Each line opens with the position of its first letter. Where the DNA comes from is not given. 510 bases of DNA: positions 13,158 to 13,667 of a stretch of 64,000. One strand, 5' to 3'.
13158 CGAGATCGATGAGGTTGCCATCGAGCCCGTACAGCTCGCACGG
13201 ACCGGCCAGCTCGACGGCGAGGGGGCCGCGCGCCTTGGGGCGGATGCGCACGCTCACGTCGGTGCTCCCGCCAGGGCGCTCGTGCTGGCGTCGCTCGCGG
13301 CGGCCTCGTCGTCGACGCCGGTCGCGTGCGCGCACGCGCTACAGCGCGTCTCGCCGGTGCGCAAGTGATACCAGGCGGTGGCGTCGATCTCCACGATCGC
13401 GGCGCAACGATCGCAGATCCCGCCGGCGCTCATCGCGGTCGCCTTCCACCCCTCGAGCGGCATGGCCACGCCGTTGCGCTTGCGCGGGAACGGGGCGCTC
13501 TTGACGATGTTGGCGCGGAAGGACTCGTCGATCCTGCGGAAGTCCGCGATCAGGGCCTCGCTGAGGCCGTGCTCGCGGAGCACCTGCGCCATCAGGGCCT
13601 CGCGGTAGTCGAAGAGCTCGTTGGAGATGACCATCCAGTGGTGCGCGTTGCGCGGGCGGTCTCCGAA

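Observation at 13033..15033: Globin–zinc-ribbon fusion translationally coupled to a CDGSH [2Fe-2S] protein, divergent from a 2OG-Fe(II) oxygenase: a candidate O2/redox-sensing cassette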

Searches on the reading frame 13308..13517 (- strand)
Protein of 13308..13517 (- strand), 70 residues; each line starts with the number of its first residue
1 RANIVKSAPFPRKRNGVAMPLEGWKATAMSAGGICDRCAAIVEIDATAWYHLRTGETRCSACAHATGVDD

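Call 47: predict_structure(alignment_id=A3)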
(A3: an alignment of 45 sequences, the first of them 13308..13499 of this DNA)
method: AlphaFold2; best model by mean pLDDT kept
length: 64 residues; sequences in the alignment: 45
mean_pLDDT: 92.1   pTM: 0.71
mean pLDDT of the five models: 92.1, 91.1, 89.9, 88.9, 88.6
residues with pLDDT >= 90: 46; 70-90: 16; 50-70: 2; < 50: 0
segments of 3 or more residues with pLDDT < 50: none
pLDDT, mean of each block of 10 residues (from residue 1): 77 87 97 98 95 98 93
secondary structure, 60 per line:
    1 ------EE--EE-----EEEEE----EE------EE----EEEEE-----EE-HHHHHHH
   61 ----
elements in order: E18-22 E41-45 H54-60

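Call 70: search_protein_representatives(protein=window:13308-13517:-)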
Query: 70 residues. Proteins with E-value up to 0.001 (for the whole library): 52; up to 1e-10: 7; up to 1e-30: 0. The best 52 are listed.
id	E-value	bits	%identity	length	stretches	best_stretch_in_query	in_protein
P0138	3.7e-19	83.9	59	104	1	1-68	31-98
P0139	1.4e-17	78.9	57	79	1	5-67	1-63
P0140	3.5e-15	71.4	56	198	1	1-63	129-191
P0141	5.5e-13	64.4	52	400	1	1-65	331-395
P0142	7.7e-12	60.8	47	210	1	1-64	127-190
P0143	2.0e-11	59.5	48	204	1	1-64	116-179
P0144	6.3e-11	57.9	44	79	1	1-64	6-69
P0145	7.0e-10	54.6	42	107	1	1-64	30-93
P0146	1.4e-09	53.7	44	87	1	1-63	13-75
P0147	1.8e-09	53.3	40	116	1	1-63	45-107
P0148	4.8e-09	51.9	42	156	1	1-64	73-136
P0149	6.9e-09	51.4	40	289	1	1-63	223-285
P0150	2.7e-08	49.5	40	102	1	1-65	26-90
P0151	3.6e-08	49.1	48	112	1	1-61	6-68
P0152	7.0e-08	48.2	46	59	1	18-65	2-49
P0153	7.6e-08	48.1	45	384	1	1-65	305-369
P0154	8.4e-08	48.0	40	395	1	1-63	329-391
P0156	4.7e-07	45.6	39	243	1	1-64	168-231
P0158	8.4e-07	44.8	40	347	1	1-64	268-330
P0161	1.8e-06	43.7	41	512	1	1-63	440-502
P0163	2.5e-06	43.3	37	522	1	2-63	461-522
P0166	3.6e-06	42.8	37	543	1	1-65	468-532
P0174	1.4e-05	41.0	41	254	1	1-63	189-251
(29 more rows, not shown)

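Call 71: search_protein_families(library=pfam, proteins=[P0141, P0153, P0154, P0149, P0158, P0161, P0163, P0166, P0156, P0174], max_evalue=0.001)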
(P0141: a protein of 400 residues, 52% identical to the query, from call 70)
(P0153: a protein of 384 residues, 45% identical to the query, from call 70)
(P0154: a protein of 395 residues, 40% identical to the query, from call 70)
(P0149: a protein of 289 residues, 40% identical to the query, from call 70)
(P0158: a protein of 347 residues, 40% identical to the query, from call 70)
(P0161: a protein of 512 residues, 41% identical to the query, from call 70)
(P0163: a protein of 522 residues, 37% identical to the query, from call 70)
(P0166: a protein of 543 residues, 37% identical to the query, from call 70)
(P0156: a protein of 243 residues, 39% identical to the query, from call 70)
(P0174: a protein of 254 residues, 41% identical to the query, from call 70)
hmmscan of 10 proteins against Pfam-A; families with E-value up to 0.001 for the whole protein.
P0141 (400 aa): 3 families
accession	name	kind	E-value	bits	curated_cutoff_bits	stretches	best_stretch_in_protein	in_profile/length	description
PF00111.32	Fer2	-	3.4e-14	53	21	1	25-94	7-77/77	2Fe-2S iron-sulfur cluster binding domain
PF01152.27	Bac_globin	-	8.7e-11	42.5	21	1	223-315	2-100/121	Bacterial-like globin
PF13510.11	Fer2_4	-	0.00029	21.3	22.8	0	19-63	4-58/82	2Fe-2S iron-sulfur cluster binding domain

P0153 (384 aa): 3 families
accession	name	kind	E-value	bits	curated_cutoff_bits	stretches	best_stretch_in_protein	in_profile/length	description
PF00111.32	Fer2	-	8.3e-13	48.5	21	1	11-78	8-76/77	2Fe-2S iron-sulfur cluster binding domain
PF01152.27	Bac_globin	-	1.2e-06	29.1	21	1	206-293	11-104/121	Bacterial-like globin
PF13510.11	Fer2_4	-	0.00059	20.3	22.8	0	6-39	6-39/82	2Fe-2S iron-sulfur cluster binding domain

P0154 (395 aa): 2 families
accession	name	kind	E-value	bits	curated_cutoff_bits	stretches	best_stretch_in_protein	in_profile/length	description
PF00111.32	Fer2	-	1.5e-10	41.3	21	1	15-83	7-76/77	2Fe-2S iron-sulfur cluster binding domain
PF01152.27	Bac_globin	-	3.9e-10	40.4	21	1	221-323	2-110/121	Bacterial-like globin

P0149 (289 aa): 2 families
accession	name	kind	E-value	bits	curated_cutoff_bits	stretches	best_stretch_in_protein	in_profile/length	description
PF00111.32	Fer2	-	1.4e-10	41.4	21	1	12-76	11-76/77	2Fe-2S iron-sulfur cluster binding domain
PF01152.27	Bac_globin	-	2.2e-09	38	21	1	115-210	2-103/121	Bacterial-like globin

P0158 (347 aa): 2 families
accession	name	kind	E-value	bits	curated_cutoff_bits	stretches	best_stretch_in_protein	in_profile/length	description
PF00175.26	NAD_binding_1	-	1e-16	62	22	1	3-105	1-107/109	Oxidoreductase NAD-binding domain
PF01152.27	Bac_globin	-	4.4e-09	37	21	1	160-259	2-107/121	Bacterial-like globin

P0161 (512 aa): 4 families
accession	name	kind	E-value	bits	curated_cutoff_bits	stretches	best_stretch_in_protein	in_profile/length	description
PF00175.26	NAD_binding_1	-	2.8e-12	47.7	22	1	197-296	1-106/109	Oxidoreductase NAD-binding domain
PF00970.30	FAD_binding_6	-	2.6e-10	40.9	21.1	1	95-184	3-97/99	Oxidoreductase FAD-binding domain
PF00111.32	Fer2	-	1.2e-09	38.4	21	1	10-76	9-76/77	2Fe-2S iron-sulfur cluster binding domain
PF01152.27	Bac_globin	-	1.5e-05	25.6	21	1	347-427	17-103/121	Bacterial-like globin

P0163 (522 aa): 4 families
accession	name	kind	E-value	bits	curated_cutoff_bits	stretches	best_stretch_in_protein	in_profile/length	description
PF00111.32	Fer2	-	1.8e-14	53.9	21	1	8-76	7-76/77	2Fe-2S iron-sulfur cluster binding domain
PF00175.26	NAD_binding_1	-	1.2e-10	42.4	22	1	198-300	1-107/109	Oxidoreductase NAD-binding domain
PF01152.27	Bac_globin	-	6.6e-08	33.2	21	1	362-455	12-111/121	Bacterial-like globin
PF00970.30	FAD_binding_6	-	5.9e-07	30.2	21.1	1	113-185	24-97/99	Oxidoreductase FAD-binding domain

P0166 (543 aa): 4 families
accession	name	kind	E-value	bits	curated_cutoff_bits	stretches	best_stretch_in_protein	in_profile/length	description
PF00111.32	Fer2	-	2e-12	47.3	21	1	11-78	8-76/77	2Fe-2S iron-sulfur cluster binding domain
PF00970.30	FAD_binding_6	-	1.4e-11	45.1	21.1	1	99-188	6-99/99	Oxidoreductase FAD-binding domain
PF01152.27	Bac_globin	-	4.1e-08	33.9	21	1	368-457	10-105/121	Bacterial-like globin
PF00175.26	NAD_binding_1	-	9.4e-08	33.1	22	1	203-299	4-105/109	Oxidoreductase NAD-binding domain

P0156 (243 aa): 1 family
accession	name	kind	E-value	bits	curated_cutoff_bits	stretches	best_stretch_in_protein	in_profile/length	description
PF01152.27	Bac_globin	-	2.2e-06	28.3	21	1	68-163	10-111/121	Bacterial-like globin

P0174 (254 aa): 1 family
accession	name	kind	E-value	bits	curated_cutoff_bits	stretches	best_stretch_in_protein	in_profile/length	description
PF01152.27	Bac_globin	-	4.4e-08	33.8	21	1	90-180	11-107/121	Bacterial-like globin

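Call 75: find_homologous_proteins(query=P0163, max_evalue=1e-10)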
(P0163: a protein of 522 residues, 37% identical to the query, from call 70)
Query P0163 (522 aa): 236 proteins with E <= 1e-10 among 8000 candidates; the best 120 are listed.
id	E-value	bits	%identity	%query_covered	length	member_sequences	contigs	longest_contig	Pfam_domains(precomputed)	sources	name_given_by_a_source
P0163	0.0e+0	1225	100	100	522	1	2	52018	PF01152.28,PF00111.33,PF00175.27,PF00970.31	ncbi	-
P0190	2.1e-154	533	45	100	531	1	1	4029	PF01152.28,PF00111.33,PF00175.27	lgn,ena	-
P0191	1.4e-153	530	45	100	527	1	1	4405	PF01152.28,PF00111.33,PF00175.27,PF00970.31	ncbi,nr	ncbi:MAG: 2Fe-2S iron-sulfur cluster binding domain-containing protein [Alcanivoracaceae bacterium]|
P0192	2.0e-153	530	45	100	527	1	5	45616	PF01152.28,PF00111.33,PF00175.27,PF00970.31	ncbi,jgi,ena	-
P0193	2.7e-148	513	43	100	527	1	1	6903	PF01152.28,PF00111.33,PF00175.27,PF00970.31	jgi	-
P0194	5.5e-148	512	43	100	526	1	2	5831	PF01152.28,PF00111.33,PF00175.27,PF00970.31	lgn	-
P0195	8.6e-148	511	42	100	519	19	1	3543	PF01152.28,PF00111.33,PF00175.27,PF00970.31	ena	-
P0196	1.6e-147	510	42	100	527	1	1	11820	PF01152.28,PF00111.33,PF00175.27,PF00970.31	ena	-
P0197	7.6e-145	501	42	100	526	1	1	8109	PF01152.28,PF00111.33,PF00175.27,PF00970.31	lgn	-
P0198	6.2e-142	492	42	100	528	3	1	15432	PF01152.28,PF00111.33,PF00175.27,PF00970.31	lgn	-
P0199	1.6e-141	490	41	100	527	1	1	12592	PF01152.28,PF00111.33,PF00175.27,PF00970.31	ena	-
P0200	5.9e-141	488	44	100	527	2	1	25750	PF01152.28,PF00111.33,PF00175.27,PF00970.31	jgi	jgi:ferredoxin-NADP reductase/ferredoxin/truncated hemoglobin YjbI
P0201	7.6e-140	485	43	100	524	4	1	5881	PF01152.28,PF00111.33,PF00970.31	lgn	-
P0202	3.7e-138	479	42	100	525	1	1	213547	PF00111.33,PF00970.31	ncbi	-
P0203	9.7e-137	474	41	100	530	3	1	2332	PF01152.28,PF00111.33,PF00175.27,PF00970.31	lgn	-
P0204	1.3e-136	474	41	100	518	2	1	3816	PF01152.28,PF00111.33,PF00970.31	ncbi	-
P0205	3.7e-136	473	41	99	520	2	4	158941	PF01152.28,PF00111.33,PF00970.31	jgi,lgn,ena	-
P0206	2.7e-135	470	41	100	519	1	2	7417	PF01152.28,PF00111.33,PF00175.27,PF00970.31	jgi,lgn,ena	-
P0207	1.0e-134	468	42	100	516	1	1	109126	PF01152.28,PF00111.33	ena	-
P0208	1.5e-126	441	41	100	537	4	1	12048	PF01152.28,PF00111.33,PF00175.27,PF00970.31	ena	-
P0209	1.2e-125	438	42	100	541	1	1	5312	PF01152.28,PF00111.33,PF00175.27,PF00970.31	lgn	-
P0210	9.6e-125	435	41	100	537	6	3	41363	PF01152.28,PF00111.33,PF00175.27,PF00970.31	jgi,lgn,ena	-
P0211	9.6e-123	428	41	100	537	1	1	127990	PF01152.28,PF00111.33,PF00175.27,PF00970.31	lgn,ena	-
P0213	2.6e-121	424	40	100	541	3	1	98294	PF01152.28,PF00111.33,PF00175.27,PF00970.31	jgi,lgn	jgi:ferredoxin-NADP reductase/truncated hemoglobin YjbI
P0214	3.1e-121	423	40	100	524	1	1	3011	PF01152.28,PF00111.33,PF00175.27,PF00970.31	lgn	-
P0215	1.9e-119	417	37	100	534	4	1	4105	PF13510.12,PF01152.28,PF00111.33,PF00175.27,PF00970.31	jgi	jgi:ferredoxin-NADP reductase/ferredoxin/truncated hemoglobin YjbI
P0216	1.9e-119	417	40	100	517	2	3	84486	PF01152.28,PF00111.33,PF00175.27,PF00970.31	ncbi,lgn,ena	-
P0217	2.5e-119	417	37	100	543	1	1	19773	PF01152.28,PF00111.33,PF00175.27,PF00970.31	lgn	-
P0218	3.6e-119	416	40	100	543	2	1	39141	PF01152.28,PF00111.33,PF00175.27,PF00970.31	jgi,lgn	-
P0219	1.7e-118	414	40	98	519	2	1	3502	PF01152.28,PF00111.33,PF00175.27,PF00970.31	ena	-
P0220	1.8e-118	414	38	100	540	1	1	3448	PF01152.28,PF00111.33,PF00175.27,PF00970.31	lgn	-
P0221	8.1e-118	412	41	98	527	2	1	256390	PF01152.28,PF00111.33,PF00175.27,PF00970.31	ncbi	ncbi:MAG: FAD-binding oxidoreductase [Polyangiaceae bacterium]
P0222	1.1e-117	412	38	100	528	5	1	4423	PF01152.28,PF00111.33,PF00175.27,PF00970.31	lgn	-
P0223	1.1e-117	412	39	100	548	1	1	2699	PF01152.28,PF00111.33,PF00175.27,PF00970.31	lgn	-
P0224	4.2e-117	410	41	99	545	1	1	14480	PF01152.28,PF00111.33,PF00175.27,PF00970.31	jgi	-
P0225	3.7e-116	407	40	98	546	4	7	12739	PF01152.28,PF00111.33,PF00175.27,PF00970.31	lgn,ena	-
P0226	4.4e-116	406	39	100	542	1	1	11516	PF01152.28,PF00111.33,PF00175.27,PF00970.31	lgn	-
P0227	6.0e-116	406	40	98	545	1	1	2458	PF01152.28,PF00111.33,PF00175.27,PF00970.31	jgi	-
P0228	2.1e-114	401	38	100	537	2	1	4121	PF01152.28,PF00111.33,PF00175.27,PF00970.31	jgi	-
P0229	2.7e-114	400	38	100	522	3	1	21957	PF01152.28,PF00111.33,PF00175.27,PF00970.31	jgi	-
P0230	4.8e-114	400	38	100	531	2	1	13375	PF01152.28,PF00111.33,PF00175.27,PF00970.31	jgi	-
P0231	8.7e-114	399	38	100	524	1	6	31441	PF01152.28,PF00111.33,PF00175.27,PF00970.31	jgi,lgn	jgi:ferredoxin-NADP reductase/ferredoxin/truncated hemoglobin YjbI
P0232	2.2e-113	397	38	100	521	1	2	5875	PF13510.12,PF01152.28,PF00111.33,PF00175.27,PF00970.31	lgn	-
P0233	3.8e-113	397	37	100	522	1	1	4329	PF01152.28,PF00111.33,PF00175.27,PF00970.31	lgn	-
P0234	1.8e-112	394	38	98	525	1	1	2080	PF13510.12,PF01152.28,PF00111.33,PF00175.27,PF00970.31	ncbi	-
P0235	4.4e-112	393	40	100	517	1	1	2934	PF13510.12,PF01152.28,PF00111.33,PF00175.27,PF00970.31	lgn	-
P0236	5.2e-112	393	37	100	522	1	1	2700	PF01152.28,PF00111.33,PF00175.27,PF00970.31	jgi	-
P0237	5.9e-112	393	36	99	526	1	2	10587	PF01152.28,PF00111.33,PF00175.27,PF00970.31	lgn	-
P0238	9.5e-112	392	37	100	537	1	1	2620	PF13510.12,PF01152.28,PF00111.33,PF00175.27,PF00970.31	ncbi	-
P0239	2.2e-111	391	38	100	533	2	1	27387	PF01152.28,PF00111.33,PF00175.27,PF00970.31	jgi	jgi:ferredoxin-NADP reductase/ferredoxin/truncated hemoglobin YjbI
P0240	3.2e-111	390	37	97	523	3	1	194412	PF01152.28,PF00111.33,PF00175.27,PF00970.31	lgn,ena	-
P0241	3.6e-111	390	36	100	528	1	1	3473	PF01152.28,PF00111.33,PF00175.27,PF00970.31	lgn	-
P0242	4.7e-110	386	35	99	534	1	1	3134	PF01152.28,PF00111.33,PF00175.27,PF00970.31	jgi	jgi:NAD(P)H-flavin reductase/ferredoxin/truncated hemoglobin YjbI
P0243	6.0e-110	386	36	100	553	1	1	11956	PF01152.28,PF00111.33,PF00175.27,PF00970.31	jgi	-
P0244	1.0e-107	379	37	100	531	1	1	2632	PF01152.28,PF00111.33,PF00175.27,PF00970.31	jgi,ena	-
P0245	1.8e-107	378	35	99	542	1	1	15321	PF01152.28,PF00111.33,PF00175.27,PF00970.31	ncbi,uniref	ncbi:2-polyprenylphenol hydroxylase and related flavodoxin oxidoreductases / CDP-6-deoxy-delta-3,4-g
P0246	2.6e-107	377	36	100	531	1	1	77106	PF01152.28,PF00111.33,PF00175.27,PF00970.31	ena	-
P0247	5.4e-107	376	39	100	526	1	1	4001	PF13510.12,PF01152.28,PF00111.33,PF00175.27,PF00970.31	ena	-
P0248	1.9e-106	375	39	98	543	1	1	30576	PF01152.28,PF00111.33,PF00175.27,PF00970.31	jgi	jgi:NAD(P)H-flavin reductase/ferredoxin/truncated hemoglobin YjbI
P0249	2.7e-106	374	37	98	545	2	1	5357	PF01152.28,PF00111.33,PF00175.27,PF00970.31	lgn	-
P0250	9.9e-106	372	36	100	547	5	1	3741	PF01152.28,PF00111.33,PF00175.27,PF00970.31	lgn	-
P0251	3.5e-105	370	35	100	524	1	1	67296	PF01152.28,PF00111.33,PF00175.27,PF00970.31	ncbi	-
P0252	7.6e-105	369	37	100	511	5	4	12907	PF01152.28,PF00111.33,PF00175.27,PF00970.31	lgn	-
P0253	8.2e-105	369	38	100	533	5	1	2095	PF13510.12,PF01152.28,PF00111.33,PF00175.27,PF00970.31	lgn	-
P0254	1.4e-104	368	37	100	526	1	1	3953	PF01152.28,PF00111.33,PF00175.27,PF00970.31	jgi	jgi:ferredoxin-NADP reductase/ferredoxin/truncated hemoglobin YjbI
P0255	2.0e-104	368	39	100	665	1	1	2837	PF13510.12,PF01152.28,PF00111.33,PF00175.27,PF00970.31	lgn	-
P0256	5.1e-104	366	35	100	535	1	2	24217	PF01152.28,PF00111.33,PF00175.27,PF00970.31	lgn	-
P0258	3.7e-103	364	37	98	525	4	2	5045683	PF00111.33,PF00175.27,PF00970.31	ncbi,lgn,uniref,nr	ncbi:hypothetical protein DN745_01230 [Bradymonas sediminis]|uniref:Uncharacterized protein n=2 Tax=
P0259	5.4e-103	363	36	100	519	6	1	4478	PF01152.28,PF00111.33,PF00175.27,PF00970.31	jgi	jgi:ferredoxin-NADP reductase/ferredoxin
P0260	1.7e-102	361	37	98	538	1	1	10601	PF01152.28,PF00111.33,PF00175.27,PF00970.31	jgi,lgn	-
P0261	2.7e-102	361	36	100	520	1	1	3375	PF01152.28,PF00111.33,PF00175.27,PF00970.31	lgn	-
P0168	1.1e-101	359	37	100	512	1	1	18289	PF01152.28,PF00111.33,PF00175.27,PF00970.31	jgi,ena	-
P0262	1.3e-101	359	37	100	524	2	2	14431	PF01152.28,PF00111.33,PF00175.27,PF00970.31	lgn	-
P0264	6.2e-101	356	35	100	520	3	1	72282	PF01152.28,PF00111.33,PF00175.27,PF00970.31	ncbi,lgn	-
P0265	2.7e-100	354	38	100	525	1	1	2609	PF13510.12,PF01152.28,PF00111.33,PF00175.27,PF00970.31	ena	-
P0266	3.4e-100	354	37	100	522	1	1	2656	PF01152.28,PF00111.33,PF00175.27,PF00970.31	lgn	-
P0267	6.5e-100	353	36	100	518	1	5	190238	PF01152.28,PF00111.33,PF00175.27,PF00970.31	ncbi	-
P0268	8.0e-100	353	35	100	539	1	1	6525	PF01152.28,PF00111.33,PF00175.27,PF00970.31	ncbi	-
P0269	1.0e-99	352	38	100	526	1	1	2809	PF01152.28,PF00111.33,PF00175.27,PF00970.31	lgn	-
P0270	1.4e-99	352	36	100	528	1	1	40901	PF01152.28,PF00111.33,PF00175.27,PF00970.31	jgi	jgi:NAD(P)H-flavin reductase/ferredoxin/truncated hemoglobin YjbI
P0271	1.4e-99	352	36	99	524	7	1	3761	PF01152.28,PF00111.33,PF00175.27,PF00970.31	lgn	-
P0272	1.6e-99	352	35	100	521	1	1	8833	PF01152.28,PF00111.33,PF00175.27,PF00970.31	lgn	-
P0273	1.7e-99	352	36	100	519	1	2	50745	PF01152.28,PF00111.33,PF00175.27,PF00970.31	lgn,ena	-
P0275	3.3e-99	351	37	100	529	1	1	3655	PF01152.28,PF00111.33,PF00175.27,PF00970.31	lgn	-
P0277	5.3e-99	350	37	100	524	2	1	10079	PF01152.28,PF00111.33,PF00175.27,PF00970.31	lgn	-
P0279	1.3e-98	349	37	100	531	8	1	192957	PF01152.28,PF00111.33,PF00175.27,PF00970.31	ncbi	ncbi:MAG: FAD-binding oxidoreductase [Polyangiales bacterium]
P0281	2.7e-98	348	36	100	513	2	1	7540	PF01152.28,PF00111.33,PF00175.27,PF00970.31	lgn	-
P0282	3.8e-98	347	36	100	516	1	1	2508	PF01152.28,PF00111.33,PF00175.27,PF00970.31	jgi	jgi:NAD(P)H-flavin reductase/truncated hemoglobin YjbI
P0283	1.1e-97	346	36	100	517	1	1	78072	PF01152.28,PF00111.33,PF00175.27,PF00970.31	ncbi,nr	ncbi:MAG: 2Fe-2S iron-sulfur cluster binding domain-containing protein [Myxococcales bacterium]|nr:2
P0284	1.3e-97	345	36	100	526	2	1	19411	PF13510.12,PF01152.28,PF00111.33,PF00175.27,PF00970.31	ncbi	ncbi:MAG: FAD-binding oxidoreductase [Polyangiales bacterium]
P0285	4.9e-97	343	35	100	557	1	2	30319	PF01152.28,PF00111.33,PF00175.27,PF00970.31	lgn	-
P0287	2.2e-96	341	38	100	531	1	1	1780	PF01152.28,PF00111.33,PF00175.27,PF00970.31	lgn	-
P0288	6.8e-95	336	35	100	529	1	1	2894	PF01152.28,PF00111.33,PF00175.27,PF00970.31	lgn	-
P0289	9.9e-95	336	36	100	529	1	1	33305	PF01152.28,PF00111.33,PF00175.27,PF00970.31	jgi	jgi:ferredoxin-NADP reductase/truncated hemoglobin YjbI/ferredoxin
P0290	1.0e-93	333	35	100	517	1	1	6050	PF01152.28,PF00111.33,PF00175.27,PF00970.31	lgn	-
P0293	9.6e-93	329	36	100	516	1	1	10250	PF01152.28,PF00111.33,PF00175.27,PF00970.31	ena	-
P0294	1.4e-92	329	36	99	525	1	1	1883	PF01152.28,PF00111.33,PF00175.27,PF00970.31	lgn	-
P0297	7.6e-92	326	34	100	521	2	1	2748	PF01152.28,PF00111.33,PF00970.31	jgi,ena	-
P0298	8.3e-92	326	35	100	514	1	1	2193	PF01152.28,PF00111.33,PF00175.27,PF00970.31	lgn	-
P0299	1.2e-91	326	36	100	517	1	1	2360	PF01152.28,PF00111.33,PF00175.27,PF00970.31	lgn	-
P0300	1.3e-91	326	34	99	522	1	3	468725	PF01152.28,PF00111.33,PF00175.27,PF00970.31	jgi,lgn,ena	-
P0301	1.3e-91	326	34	100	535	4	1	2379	PF01152.28,PF00111.33,PF00175.27,PF00970.31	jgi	-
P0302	2.2e-91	325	34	100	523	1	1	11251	PF01152.28,PF00111.33,PF00175.27,PF00970.31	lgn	-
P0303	4.7e-91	324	37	98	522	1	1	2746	PF01152.28,PF00111.33,PF00175.27,PF00970.31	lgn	-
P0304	8.0e-91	323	36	100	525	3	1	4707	PF01152.28,PF00111.33,PF00175.27,PF00970.31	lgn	-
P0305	1.2e-90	322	32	100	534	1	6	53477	PF01152.28,PF00111.33,PF00970.31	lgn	-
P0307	1.7e-89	319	35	98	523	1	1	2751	PF01152.28,PF00111.33,PF00175.27,PF00970.31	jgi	jgi:NAD(P)H-flavin reductase/truncated hemoglobin YjbI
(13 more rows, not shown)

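Call 76: find_encoding_contigs(protein=P0258, flank=7000, max_places=1)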
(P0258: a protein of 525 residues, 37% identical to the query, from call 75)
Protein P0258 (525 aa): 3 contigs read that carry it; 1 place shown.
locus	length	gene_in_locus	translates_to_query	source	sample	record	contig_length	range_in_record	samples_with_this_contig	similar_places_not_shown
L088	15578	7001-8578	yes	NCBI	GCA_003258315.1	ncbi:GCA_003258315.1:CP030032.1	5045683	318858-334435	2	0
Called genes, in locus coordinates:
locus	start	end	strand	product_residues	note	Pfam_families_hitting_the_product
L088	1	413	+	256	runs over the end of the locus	-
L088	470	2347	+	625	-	-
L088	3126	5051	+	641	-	PF13181:TPR_8 (faint), PF13371:TPR_9 (faint), PF13428:TPR_14 (faint), PF07719:TPR_2 (faint)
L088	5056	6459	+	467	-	PF00005:ABC_tran, PF22784:PTP-SAK, PF22785:Tc-R-P, PF22741:PTP-NADK (weak)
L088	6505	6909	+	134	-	-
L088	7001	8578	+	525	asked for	PF00111:Fer2, PF00970:FAD_binding_6, PF00175:NAD_binding_1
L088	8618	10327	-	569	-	-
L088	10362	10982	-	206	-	PF01370:Epimerase (weak), PF05368:NmrA, PF13460:NAD_binding_10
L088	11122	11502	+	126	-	PF07784:DUF1622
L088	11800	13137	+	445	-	PF04055:Radical_SAM, PF13186:SPASM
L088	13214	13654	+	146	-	PF02656:DUF202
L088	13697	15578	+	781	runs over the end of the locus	PF00884:Sulfatase, PF16347:SGSH_C (weak)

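Call 77: find_encoding_contigs(protein=P0221, flank=7000, max_places=1)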
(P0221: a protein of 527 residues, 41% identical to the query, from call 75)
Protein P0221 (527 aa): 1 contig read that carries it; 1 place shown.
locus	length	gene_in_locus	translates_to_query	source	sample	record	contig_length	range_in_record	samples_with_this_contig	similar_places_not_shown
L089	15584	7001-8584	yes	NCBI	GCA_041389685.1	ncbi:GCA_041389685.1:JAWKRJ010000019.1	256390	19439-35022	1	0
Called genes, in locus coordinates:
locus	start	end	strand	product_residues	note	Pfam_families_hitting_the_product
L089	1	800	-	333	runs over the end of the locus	PF08240:ADH_N, PF00107:ADH_zinc_N, PF13602:ADH_zinc_N_2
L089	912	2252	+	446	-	-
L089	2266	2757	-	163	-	-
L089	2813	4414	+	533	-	PF13084:DUF3943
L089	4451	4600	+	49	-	-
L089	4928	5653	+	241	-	PF00581:Rhodanese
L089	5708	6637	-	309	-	-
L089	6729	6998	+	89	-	PF09360:zf-CDGSH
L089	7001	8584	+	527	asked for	PF00111:Fer2, PF00970:FAD_binding_6, PF00175:NAD_binding_1, PF01152:Bac_globin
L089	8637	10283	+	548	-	PF04820:Trp_halogenase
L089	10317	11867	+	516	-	PF24923:ATP-grasp_IQCH, PF18105:PGM1_C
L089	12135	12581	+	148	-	-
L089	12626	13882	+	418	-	-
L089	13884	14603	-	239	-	PF00005:ABC_tran, PF13304:AAA_21 (faint)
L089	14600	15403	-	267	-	PF00528:BPD_transp_1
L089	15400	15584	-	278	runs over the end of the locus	PF03466:LysR_substrate (weak), PF13531:SBP_bac_11, PF01547:SBP_bac_1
